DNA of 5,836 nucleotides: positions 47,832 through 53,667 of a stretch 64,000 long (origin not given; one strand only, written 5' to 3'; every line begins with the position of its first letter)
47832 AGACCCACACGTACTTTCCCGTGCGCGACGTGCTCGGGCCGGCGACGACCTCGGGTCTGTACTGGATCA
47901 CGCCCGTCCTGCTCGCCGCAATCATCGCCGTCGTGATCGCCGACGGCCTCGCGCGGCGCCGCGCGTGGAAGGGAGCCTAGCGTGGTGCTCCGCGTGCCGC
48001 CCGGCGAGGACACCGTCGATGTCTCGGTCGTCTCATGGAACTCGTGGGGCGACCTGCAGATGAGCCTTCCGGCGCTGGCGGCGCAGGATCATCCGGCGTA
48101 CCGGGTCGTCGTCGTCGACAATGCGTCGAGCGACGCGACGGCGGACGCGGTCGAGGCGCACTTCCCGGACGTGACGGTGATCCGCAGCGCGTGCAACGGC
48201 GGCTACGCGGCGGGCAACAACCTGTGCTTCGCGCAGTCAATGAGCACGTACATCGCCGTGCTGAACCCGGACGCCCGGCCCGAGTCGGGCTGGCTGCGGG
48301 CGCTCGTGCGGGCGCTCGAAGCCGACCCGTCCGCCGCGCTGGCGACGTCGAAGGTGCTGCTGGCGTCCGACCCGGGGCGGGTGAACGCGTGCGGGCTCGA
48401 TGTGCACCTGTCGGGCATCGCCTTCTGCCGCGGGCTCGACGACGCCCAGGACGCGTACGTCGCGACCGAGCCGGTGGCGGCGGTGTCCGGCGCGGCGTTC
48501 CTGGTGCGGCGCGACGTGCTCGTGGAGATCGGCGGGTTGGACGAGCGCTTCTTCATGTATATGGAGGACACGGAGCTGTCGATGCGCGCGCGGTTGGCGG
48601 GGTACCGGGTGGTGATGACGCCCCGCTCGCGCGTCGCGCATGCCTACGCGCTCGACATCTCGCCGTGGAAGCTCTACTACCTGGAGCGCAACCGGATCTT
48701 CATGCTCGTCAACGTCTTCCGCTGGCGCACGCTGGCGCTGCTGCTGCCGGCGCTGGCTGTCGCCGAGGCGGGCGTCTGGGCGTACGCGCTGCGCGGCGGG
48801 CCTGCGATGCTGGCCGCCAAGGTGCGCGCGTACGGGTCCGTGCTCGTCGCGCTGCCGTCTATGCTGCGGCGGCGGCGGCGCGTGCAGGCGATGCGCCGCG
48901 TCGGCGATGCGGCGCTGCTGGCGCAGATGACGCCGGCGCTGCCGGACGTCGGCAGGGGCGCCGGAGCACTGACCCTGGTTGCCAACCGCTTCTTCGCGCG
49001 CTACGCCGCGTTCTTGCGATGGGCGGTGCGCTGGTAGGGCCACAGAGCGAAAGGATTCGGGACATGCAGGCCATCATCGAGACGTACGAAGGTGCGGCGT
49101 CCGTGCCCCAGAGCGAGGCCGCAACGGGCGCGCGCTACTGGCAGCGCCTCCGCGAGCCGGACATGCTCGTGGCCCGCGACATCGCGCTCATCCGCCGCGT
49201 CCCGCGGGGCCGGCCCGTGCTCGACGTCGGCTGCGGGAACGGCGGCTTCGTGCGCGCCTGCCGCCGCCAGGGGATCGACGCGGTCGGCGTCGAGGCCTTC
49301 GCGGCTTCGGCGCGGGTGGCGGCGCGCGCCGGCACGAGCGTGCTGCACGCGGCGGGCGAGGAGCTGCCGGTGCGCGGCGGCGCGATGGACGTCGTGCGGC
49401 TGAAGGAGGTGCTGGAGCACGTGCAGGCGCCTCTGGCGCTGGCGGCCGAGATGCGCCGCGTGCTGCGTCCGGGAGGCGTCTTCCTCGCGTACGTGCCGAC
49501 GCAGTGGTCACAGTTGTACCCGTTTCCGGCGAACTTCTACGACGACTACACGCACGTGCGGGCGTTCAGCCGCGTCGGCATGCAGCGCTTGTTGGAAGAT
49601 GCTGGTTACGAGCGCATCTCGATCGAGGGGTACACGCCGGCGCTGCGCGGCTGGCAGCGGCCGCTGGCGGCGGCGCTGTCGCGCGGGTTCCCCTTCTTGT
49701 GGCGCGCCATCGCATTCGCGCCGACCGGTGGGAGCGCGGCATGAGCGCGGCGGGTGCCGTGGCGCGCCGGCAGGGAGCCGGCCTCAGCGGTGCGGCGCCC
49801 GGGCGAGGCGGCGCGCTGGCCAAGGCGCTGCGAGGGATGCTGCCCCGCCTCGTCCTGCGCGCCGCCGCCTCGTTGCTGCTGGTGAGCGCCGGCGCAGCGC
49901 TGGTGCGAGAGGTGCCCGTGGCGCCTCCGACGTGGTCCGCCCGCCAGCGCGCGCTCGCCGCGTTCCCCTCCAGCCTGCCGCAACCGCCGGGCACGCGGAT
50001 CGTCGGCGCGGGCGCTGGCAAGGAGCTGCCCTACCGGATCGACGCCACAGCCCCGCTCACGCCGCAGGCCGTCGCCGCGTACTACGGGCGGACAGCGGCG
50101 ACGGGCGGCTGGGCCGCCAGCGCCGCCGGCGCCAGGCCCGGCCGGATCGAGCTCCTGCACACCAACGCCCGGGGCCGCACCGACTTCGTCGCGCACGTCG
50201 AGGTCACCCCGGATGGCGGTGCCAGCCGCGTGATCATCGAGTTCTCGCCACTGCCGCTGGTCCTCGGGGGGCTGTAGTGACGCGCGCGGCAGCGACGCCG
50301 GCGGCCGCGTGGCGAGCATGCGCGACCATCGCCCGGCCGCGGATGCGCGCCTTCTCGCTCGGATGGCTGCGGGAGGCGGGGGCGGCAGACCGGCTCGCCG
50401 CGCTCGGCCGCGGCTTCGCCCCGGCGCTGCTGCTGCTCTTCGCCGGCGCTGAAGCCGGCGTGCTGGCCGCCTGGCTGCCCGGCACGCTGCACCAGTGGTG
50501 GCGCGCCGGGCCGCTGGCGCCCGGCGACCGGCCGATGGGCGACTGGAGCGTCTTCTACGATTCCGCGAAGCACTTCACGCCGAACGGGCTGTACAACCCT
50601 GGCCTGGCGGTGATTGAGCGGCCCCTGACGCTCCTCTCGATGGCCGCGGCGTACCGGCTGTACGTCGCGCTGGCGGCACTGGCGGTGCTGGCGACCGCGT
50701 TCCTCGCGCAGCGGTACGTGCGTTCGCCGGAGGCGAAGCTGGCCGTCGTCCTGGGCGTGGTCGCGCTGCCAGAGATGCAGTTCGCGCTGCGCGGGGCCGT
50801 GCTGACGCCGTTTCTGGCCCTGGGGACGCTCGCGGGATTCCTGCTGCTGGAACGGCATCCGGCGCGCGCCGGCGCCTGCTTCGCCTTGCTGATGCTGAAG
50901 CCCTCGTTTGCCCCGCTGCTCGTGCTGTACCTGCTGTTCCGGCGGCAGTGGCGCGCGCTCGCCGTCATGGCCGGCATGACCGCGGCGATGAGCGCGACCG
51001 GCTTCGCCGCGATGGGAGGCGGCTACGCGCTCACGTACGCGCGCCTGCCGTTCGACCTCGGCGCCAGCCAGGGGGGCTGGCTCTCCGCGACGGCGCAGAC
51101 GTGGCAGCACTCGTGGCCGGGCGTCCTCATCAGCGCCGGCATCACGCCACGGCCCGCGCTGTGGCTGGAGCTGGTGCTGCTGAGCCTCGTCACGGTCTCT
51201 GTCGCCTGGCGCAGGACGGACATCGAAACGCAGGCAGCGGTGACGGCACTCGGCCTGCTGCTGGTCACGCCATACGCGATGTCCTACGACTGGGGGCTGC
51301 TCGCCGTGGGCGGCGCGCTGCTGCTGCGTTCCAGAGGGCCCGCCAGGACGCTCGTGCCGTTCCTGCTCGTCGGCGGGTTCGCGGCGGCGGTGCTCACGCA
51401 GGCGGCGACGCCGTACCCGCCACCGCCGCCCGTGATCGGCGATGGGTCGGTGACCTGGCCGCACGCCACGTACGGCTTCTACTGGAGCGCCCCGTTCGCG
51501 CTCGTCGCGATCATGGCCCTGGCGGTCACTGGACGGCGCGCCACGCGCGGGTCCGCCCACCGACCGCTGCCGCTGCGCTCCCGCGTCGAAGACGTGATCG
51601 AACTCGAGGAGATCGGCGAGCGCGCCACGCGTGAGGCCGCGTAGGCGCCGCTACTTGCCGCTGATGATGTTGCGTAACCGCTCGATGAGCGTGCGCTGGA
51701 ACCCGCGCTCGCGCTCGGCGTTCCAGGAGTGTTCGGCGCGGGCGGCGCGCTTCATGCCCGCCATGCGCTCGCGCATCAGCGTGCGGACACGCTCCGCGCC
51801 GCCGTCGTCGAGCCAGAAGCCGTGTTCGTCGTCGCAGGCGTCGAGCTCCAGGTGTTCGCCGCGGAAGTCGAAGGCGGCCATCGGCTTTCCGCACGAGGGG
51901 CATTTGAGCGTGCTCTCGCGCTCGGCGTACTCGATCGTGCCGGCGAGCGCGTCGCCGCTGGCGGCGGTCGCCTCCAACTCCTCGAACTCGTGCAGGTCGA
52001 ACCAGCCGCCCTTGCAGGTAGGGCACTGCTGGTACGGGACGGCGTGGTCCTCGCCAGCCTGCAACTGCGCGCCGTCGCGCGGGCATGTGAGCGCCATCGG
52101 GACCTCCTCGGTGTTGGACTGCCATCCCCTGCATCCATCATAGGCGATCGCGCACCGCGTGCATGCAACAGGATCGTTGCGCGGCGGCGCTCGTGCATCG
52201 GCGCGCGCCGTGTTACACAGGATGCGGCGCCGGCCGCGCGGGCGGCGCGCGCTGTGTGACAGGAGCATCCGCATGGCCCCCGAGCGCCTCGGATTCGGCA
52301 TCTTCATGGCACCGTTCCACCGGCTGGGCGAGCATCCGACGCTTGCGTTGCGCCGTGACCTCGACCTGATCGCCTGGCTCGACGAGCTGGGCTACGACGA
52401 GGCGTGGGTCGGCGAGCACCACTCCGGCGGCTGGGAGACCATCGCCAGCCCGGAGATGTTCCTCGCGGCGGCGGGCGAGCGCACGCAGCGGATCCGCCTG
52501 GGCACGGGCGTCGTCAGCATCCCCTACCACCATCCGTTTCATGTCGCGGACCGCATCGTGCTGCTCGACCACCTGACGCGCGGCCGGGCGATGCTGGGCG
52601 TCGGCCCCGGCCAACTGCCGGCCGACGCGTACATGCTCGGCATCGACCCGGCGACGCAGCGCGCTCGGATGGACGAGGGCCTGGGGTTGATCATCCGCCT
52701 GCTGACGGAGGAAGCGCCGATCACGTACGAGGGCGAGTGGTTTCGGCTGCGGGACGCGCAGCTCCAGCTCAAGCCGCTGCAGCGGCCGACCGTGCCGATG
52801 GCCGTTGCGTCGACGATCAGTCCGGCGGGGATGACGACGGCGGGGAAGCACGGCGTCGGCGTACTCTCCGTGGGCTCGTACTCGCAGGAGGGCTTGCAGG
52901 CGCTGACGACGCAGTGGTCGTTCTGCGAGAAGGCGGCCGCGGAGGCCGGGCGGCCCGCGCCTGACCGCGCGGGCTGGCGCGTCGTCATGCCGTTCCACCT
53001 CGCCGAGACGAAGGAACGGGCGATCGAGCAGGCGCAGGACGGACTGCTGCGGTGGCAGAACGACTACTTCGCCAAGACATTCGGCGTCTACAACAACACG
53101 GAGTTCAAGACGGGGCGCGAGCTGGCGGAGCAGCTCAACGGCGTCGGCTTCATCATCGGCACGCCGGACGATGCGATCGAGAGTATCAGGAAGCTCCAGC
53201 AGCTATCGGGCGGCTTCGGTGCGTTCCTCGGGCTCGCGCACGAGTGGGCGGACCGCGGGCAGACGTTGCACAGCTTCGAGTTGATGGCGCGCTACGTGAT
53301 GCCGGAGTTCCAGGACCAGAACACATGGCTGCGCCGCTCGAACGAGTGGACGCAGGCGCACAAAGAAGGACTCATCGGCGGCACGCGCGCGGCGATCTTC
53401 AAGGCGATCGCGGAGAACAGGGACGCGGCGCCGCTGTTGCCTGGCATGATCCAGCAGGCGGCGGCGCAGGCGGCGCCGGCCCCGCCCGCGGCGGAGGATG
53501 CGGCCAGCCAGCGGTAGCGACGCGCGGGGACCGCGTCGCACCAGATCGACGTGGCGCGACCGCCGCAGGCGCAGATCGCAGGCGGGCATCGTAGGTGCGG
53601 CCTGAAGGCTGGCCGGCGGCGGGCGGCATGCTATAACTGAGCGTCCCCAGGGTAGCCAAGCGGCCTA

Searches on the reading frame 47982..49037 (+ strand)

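Call 15: search_protein_families(library=pfam, proteins=[window:47982-49037:+])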
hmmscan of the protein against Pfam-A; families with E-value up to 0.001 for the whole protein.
window:47982-49037:+ (351 aa): 5 families
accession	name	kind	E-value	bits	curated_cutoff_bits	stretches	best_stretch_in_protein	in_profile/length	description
PF00535.33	Glycos_transf_2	-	9.5e-19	68.4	23.3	1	14-119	2-110/168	Glycosyl transferase family 2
PF13641.12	Glyco_tranf_2_3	-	1.7e-16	61.3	27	1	12-221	3-212/230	Glycosyltransferase like family 2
PF13632.12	Glyco_trans_2_3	-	1.2e-08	35.5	27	1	90-238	1-138/198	Glycosyl transferase family group 2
PF10111.15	Glyco_tranf_2_2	-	1.1e-06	28.8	27.3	1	37-212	27-209/276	Glycosyltransferase like family 2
PF13506.12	Glyco_transf_21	-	2e-05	24.6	21.7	1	88-216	31-150/174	Glycosyl transferase family 21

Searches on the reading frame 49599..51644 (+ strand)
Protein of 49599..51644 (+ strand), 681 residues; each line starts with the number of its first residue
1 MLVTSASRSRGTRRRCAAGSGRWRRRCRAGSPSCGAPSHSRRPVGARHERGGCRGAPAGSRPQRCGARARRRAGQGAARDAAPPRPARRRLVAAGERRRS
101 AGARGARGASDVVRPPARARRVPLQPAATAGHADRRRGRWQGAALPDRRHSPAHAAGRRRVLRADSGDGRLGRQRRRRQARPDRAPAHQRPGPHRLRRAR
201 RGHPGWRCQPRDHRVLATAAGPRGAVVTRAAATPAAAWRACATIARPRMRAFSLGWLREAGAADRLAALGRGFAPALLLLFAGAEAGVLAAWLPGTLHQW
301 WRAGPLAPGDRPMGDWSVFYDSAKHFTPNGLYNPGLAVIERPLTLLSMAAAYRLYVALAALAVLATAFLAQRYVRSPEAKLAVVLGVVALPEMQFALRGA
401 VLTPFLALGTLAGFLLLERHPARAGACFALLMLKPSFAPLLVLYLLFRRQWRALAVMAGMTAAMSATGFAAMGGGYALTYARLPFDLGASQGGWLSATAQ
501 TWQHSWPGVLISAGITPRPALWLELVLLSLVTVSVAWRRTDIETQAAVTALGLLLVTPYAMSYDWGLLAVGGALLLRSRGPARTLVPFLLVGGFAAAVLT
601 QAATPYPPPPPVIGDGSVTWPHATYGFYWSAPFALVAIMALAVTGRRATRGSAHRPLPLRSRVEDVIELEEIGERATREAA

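Call 15: search_protein_families(library=pfam, proteins=[window:49599-51644:+])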
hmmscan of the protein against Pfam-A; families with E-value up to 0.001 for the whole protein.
window:49599-51644:+ (681 aa): 1 family
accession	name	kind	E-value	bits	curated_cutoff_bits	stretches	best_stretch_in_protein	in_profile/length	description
PF09594.16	GT87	-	4.4e-20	72.9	25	1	331-558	2-237/237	Glycosyltransferase family 87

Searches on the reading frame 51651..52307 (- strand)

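Call 15: search_protein_families(library=pfam, proteins=[window:51651-52307:-])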
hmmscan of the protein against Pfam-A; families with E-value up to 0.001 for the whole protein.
window:51651-52307:- (218 aa): 1 family
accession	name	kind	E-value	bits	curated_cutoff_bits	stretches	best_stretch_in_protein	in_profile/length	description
PF13453.11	Zn_ribbon_TFIIB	-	2e-15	56.3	22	2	74-111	1-38/41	Transcription factor zinc-finger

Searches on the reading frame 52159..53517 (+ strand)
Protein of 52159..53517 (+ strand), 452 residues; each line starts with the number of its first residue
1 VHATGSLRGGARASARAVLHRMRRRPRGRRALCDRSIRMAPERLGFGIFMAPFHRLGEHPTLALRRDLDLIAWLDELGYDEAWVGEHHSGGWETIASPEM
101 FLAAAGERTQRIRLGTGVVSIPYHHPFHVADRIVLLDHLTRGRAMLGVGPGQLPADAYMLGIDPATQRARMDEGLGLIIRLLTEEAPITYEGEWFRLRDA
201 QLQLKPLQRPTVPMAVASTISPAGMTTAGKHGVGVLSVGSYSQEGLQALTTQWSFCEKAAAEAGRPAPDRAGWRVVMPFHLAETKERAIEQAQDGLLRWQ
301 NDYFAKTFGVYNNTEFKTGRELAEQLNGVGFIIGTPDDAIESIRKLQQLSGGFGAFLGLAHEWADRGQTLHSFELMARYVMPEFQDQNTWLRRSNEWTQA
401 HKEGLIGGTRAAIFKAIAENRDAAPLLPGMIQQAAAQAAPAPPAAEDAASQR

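Call 15: search_protein_families(library=pfam, proteins=[window:52159-53517:+])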
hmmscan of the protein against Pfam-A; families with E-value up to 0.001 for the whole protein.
window:52159-53517:+ (452 aa): 1 family
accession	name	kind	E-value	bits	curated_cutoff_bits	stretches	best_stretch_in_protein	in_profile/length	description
PF00296.26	Bac_luciferase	-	6.3e-49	167.5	27.9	1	46-349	3-310/314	Luciferase-like monooxygenase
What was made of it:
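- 52159..53517 (+): Convergent luciferase-like flavin monooxygenase, which marks the 3' boundary of the operon. PF00296, 167.5 bits (call 15).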
